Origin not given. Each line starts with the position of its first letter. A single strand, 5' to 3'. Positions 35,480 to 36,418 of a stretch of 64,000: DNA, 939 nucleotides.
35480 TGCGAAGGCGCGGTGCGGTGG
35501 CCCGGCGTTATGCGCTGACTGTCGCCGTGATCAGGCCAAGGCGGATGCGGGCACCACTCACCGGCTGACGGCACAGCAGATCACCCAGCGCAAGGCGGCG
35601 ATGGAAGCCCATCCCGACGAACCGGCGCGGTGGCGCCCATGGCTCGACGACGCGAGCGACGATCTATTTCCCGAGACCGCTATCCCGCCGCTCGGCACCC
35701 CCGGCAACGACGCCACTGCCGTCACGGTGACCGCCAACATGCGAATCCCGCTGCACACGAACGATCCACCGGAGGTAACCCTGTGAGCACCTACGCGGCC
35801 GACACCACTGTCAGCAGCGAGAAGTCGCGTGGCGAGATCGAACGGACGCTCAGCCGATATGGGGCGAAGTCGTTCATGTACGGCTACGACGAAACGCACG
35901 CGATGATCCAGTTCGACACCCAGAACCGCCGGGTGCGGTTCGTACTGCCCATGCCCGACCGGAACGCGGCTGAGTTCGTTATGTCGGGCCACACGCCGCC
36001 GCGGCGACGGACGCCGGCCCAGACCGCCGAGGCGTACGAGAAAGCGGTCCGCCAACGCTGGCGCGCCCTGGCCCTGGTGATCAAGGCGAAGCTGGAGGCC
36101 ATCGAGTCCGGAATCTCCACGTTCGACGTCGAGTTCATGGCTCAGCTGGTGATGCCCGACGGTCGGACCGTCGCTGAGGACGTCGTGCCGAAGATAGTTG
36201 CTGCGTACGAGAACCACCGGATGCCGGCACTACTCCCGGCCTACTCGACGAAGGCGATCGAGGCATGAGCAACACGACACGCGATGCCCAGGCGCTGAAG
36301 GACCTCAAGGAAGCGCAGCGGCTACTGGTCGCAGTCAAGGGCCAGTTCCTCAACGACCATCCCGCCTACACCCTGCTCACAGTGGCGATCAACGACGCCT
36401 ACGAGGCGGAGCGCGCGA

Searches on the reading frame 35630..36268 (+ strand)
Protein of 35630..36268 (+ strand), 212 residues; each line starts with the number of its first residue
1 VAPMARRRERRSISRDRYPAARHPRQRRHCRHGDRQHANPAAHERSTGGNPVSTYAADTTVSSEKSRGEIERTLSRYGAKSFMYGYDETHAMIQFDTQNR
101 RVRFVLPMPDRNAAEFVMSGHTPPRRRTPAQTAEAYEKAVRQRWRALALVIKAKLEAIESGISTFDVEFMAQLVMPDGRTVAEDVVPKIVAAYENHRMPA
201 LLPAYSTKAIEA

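Call 16: search_protein_families(library=phrogs, proteins=[window:35630-36268:+], max_evalue=0.001)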
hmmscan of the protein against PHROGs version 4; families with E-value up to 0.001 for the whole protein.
window:35630-36268:+ (212 aa): 1 family
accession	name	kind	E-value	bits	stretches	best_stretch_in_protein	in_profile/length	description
phrog_17260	-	unknown function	2.7e-70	236.3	1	53-210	2-157/158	-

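Call 63: search_protein_families(library=pfam, proteins=[window:35630-36268:+], max_evalue=0.001)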
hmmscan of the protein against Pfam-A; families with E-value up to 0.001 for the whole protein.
window:35630-36268:+ (212 aa): 0 families
